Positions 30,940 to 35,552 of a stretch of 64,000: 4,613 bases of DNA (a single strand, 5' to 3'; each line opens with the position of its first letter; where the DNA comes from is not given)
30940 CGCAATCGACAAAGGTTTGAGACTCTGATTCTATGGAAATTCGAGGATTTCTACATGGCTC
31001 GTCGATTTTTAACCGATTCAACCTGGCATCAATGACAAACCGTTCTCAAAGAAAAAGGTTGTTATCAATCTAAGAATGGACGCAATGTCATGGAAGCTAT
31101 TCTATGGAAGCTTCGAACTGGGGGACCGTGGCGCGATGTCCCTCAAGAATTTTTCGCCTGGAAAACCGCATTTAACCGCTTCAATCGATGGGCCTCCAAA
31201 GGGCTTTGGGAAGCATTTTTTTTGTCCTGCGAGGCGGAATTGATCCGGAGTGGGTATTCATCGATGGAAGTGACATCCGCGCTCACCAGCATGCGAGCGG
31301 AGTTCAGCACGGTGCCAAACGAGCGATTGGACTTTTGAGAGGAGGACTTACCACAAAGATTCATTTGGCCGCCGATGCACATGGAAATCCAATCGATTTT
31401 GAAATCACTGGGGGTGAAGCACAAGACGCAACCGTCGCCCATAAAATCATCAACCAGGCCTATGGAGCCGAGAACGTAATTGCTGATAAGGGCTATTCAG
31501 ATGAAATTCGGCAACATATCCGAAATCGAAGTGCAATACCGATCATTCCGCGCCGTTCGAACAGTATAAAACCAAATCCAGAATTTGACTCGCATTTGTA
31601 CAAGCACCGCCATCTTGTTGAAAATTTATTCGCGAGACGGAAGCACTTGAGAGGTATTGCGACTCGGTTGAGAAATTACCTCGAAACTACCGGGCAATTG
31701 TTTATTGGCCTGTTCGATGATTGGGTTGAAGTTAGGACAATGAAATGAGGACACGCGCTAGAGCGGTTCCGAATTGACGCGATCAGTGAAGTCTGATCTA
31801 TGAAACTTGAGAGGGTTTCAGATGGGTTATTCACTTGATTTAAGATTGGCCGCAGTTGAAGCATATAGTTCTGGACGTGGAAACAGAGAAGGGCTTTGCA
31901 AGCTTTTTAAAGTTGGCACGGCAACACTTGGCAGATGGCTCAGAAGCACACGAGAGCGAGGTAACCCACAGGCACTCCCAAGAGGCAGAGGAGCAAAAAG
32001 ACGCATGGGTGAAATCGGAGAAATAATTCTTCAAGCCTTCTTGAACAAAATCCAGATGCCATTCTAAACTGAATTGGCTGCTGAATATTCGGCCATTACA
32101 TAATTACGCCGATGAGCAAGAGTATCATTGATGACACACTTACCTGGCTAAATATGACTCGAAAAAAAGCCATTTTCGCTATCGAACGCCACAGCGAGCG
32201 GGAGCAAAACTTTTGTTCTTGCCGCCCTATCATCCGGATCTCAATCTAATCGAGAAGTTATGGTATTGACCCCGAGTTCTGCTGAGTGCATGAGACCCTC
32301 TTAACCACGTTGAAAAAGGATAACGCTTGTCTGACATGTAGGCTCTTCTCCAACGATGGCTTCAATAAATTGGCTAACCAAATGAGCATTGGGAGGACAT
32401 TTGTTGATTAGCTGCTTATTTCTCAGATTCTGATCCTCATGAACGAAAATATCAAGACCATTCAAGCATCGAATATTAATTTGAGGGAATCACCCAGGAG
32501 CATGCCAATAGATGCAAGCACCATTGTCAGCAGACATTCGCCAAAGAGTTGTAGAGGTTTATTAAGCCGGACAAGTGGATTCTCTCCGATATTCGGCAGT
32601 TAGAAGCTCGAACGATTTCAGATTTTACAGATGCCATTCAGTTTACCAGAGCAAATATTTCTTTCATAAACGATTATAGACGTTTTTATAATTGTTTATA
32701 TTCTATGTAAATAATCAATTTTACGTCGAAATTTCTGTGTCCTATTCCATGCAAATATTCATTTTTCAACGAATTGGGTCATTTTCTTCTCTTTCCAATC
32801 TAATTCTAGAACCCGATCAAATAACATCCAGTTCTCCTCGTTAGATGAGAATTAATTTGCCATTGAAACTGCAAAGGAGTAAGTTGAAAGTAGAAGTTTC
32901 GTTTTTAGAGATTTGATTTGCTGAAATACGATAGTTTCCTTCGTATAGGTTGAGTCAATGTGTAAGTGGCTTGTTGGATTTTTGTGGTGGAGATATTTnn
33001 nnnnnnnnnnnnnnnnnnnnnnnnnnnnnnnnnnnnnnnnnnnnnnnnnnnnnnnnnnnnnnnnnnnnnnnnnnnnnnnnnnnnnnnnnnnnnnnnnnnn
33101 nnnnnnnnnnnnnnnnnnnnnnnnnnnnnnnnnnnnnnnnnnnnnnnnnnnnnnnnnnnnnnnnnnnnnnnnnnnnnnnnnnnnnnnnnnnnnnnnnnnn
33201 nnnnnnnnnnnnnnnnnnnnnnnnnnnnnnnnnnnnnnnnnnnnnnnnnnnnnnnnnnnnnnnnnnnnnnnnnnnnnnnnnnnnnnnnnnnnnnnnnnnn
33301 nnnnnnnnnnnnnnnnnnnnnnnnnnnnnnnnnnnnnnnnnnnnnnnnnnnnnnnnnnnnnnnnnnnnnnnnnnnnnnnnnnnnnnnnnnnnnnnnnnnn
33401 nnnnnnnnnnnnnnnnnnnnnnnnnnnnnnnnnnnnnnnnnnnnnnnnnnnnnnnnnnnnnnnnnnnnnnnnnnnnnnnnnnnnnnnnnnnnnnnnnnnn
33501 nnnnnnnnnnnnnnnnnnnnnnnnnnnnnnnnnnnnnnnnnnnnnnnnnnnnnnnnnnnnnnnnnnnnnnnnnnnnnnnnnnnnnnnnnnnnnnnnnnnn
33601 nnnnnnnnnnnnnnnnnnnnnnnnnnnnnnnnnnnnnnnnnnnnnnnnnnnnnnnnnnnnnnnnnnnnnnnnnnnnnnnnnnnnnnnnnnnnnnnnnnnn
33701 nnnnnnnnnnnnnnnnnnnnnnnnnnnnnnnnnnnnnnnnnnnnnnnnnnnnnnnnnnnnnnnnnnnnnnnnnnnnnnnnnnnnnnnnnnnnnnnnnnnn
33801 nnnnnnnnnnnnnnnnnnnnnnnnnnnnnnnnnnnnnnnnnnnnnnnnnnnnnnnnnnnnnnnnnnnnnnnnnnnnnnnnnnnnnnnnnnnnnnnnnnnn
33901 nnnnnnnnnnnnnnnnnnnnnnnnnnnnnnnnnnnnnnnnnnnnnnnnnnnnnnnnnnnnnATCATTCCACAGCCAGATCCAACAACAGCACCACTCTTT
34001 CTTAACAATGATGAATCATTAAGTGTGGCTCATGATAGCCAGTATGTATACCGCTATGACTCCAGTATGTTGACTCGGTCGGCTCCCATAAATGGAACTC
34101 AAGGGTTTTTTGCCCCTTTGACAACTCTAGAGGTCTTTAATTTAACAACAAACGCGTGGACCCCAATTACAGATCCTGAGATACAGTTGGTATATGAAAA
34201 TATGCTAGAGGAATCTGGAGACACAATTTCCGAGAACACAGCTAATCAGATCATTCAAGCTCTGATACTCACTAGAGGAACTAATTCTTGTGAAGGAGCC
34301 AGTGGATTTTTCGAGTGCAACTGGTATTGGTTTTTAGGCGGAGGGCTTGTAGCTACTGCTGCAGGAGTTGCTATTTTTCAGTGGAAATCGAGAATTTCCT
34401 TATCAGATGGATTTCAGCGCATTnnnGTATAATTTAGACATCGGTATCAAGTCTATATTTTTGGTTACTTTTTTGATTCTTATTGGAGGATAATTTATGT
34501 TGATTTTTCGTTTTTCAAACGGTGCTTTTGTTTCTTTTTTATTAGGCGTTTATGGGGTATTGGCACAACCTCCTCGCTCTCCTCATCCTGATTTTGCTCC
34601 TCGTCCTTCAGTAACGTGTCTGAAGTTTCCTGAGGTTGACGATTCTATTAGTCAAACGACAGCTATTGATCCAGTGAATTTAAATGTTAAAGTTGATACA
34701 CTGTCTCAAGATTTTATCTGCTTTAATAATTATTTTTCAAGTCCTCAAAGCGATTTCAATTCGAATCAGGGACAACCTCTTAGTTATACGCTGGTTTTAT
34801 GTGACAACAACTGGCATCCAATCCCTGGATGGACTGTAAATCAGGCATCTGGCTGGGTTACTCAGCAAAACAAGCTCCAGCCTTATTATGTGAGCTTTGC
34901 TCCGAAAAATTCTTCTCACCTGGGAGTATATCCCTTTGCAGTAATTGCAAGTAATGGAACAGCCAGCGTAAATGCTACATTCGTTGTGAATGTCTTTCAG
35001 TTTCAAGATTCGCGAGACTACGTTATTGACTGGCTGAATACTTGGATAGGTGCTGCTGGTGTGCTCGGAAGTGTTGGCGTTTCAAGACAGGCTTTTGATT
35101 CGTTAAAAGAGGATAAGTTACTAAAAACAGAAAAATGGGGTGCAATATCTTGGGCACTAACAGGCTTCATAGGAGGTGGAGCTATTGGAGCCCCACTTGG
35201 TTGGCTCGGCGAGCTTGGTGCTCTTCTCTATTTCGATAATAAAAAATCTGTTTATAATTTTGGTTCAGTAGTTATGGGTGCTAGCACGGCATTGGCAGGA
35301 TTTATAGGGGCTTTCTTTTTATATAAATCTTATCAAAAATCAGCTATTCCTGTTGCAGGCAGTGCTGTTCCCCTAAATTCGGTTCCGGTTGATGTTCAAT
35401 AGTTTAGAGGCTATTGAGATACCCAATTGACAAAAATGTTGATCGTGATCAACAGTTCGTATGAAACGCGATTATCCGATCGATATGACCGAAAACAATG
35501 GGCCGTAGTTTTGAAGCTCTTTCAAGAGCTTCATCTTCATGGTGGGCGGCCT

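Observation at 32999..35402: Compact AT-rich two-gene cassette encoding paired secreted, C-terminally glycine-zipper-anchored proteins of unknown function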

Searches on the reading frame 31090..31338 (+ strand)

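Call 17: search_protein_families(library=pfam, proteins=[window:31090-31338:+], max_evalue=0.01)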
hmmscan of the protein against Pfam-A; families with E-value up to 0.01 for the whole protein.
window:31090-31338:+ (82 aa): 1 family
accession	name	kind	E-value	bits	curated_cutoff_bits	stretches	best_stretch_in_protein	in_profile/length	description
PF13340.11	DUF4096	-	1e-15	58.2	34.3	1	1-43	33-75/76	Putative transposase of IS4/5 family (DUF4096)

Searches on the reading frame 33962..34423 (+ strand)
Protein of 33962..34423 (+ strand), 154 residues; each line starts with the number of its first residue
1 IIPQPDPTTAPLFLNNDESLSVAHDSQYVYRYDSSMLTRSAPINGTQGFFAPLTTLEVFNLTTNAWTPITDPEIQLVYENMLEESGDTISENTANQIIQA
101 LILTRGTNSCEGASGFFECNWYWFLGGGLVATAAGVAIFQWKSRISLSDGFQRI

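Call 52: search_protein_families(library=pfam, proteins=[window:33962-34423:+], max_evalue=10)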
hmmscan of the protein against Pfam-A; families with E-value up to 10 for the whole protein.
seq(154 aa): 2 families
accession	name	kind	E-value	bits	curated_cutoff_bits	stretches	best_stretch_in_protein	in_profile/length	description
PF01344.31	Kelch_1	-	0.0078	16.2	20.1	1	52-71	25-44/46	Kelch motif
PF13418.12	Kelch_4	-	0.055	13.9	21.6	1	53-72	28-47/49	Galactose oxidase, central domain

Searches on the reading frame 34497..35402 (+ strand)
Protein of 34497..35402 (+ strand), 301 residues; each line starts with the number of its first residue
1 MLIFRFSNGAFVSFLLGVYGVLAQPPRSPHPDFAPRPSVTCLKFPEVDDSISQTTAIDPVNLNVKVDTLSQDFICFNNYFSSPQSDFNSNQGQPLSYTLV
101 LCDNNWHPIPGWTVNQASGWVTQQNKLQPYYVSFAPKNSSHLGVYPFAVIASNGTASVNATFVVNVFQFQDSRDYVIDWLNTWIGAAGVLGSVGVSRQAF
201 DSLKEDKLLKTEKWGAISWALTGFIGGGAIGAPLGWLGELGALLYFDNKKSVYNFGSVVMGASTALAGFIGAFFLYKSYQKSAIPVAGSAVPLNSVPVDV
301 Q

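Call 3: search_protein_families(library=pfam, proteins=[window:34497-35402:+], max_evalue=1)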
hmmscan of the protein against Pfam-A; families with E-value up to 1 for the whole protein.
window:34497-35402:+ (301 aa): 0 families

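Call 4: search_protein_families(library=ncbifam, proteins=[window:34497-35402:+], max_evalue=1)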
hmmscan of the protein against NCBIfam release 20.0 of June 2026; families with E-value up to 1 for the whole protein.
window:34497-35402:+ (301 aa): 0 families

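Call 6: search_solved_structures(query=window:34497-35402:+, max_evalue=10, show_alignments=2)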
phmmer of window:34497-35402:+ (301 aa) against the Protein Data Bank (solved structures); distinct sequences matched with E-value up to 10: 11.
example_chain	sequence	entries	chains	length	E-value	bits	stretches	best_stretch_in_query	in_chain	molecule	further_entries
5ztp_A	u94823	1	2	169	0.14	14.6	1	26-56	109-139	carbonic anhydrase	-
2vhc_A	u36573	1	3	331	0.21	14.1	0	171-206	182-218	NTPASE P4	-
2vht_A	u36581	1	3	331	0.22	14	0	171-205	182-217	NTPASE P4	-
2vhu_A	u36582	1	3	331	0.22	14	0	171-205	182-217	NTPASE P4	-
4blt_A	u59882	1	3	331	0.22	14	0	171-205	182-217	NTPASE P4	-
1w44_A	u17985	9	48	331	0.22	14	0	171-205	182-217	NTPASE P4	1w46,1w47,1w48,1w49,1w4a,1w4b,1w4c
4bls_A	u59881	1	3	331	0.22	14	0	171-205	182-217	NTPASE P4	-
2vhj_A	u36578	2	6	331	0.22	14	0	171-205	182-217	NTPASE P4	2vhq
5hx2_F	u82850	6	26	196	0.72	12.3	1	83-122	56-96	Baseplate wedge protein gp53 | gp53, baseplate wedge protein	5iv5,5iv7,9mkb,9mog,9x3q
8b73_A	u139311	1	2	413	0.79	12.2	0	96-159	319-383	Beta-xylanase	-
4ysh_A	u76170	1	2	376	1.6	11.2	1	224-278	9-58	Glycine oxidase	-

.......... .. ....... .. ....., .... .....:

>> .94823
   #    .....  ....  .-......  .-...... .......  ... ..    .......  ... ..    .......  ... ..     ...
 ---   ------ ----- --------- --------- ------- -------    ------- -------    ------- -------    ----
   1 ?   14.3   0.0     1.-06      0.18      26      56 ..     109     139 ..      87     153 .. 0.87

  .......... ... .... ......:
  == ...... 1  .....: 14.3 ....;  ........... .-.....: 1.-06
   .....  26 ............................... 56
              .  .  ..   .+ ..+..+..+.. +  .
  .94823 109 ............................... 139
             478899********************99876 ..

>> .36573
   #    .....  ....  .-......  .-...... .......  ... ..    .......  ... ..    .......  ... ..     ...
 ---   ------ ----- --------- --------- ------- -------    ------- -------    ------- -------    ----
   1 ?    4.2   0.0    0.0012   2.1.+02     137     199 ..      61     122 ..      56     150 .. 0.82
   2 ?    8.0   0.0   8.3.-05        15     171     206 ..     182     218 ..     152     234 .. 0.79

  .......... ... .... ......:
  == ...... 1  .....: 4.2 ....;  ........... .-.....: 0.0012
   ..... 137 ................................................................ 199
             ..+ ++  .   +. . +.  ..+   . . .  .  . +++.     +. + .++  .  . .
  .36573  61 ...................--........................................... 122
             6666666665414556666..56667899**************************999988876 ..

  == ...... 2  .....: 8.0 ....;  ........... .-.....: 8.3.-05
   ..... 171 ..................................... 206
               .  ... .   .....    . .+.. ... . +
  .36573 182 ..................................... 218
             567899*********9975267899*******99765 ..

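Call 8: find_homologous_proteins(query=window:34497-35402:+)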
Query window:34497-35402:+ (301 aa): 1 proteins with E <= 0.001 among 3299 candidates.
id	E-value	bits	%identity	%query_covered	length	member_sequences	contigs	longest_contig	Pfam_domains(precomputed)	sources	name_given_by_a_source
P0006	2.8e-201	685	100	100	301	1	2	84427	-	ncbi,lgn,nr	ncbi:MAG: hypothetical protein I8H75_05290 [Myxococcaceae bacterium]|nr:hypothetical protein [Myxoco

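Call 38: predict_structure(protein=window:34497-35402:+)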
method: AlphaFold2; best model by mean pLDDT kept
length: 301 residues; sequences in the alignment: 1
mean_pLDDT: 40.1   pTM: 0.22
mean pLDDT of the five models: 40.1, 33.0, 31.9, 30.5, 26.3
residues with pLDDT >= 90: 0; 70-90: 5; 50-70: 38; < 50: 258
segments of 3 or more residues with pLDDT < 50: 1-5, 23-220, 222-231, 243-258, 275-294, 296-301
pLDDT, mean of each block of 10 residues (from residue 1): 54 69 45 30 27 26 26 32 36 41 45 40 37 37 36 30 30 37 37 35 39 43 45 52 48 47 54 50 38 41 34
secondary structure, 60 per line:
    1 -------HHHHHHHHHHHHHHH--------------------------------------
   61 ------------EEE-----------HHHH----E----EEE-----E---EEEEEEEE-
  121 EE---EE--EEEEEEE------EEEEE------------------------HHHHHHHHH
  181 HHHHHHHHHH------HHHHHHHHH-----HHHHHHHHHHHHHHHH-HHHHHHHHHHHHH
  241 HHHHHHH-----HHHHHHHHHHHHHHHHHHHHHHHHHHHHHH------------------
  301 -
elements in order: H8-22 E73-75 H87-90 E100-102 E112-119 E130-136 E143-147 H172-190 H197-205 H211-226 H228-247 H253-282

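Call 53: search_protein_families(library=padloc, proteins=[window:34497-35402:+], max_evalue=1)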
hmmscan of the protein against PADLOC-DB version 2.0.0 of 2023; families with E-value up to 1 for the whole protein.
window:34497-35402:+ (301 aa): 1 family
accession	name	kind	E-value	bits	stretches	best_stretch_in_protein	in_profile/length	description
PDLC00590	JetD3|JetD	-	0.033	11.2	1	161-258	204-289/437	DUF2239; DUF2220 domain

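Call 67: find_homologous_proteins(query=window:34497-35402:+, max_evalue=10)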
Query window:34497-35402:+ (301 aa): 1 proteins with E <= 10 among 3299 candidates.
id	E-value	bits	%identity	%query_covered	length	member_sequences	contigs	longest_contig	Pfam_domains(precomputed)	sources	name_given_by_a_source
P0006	2.8e-201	685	100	100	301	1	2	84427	-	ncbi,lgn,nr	ncbi:MAG: hypothetical protein I8H75_05290 [Myxococcaceae bacterium]|nr:hypothetical protein [Myxoco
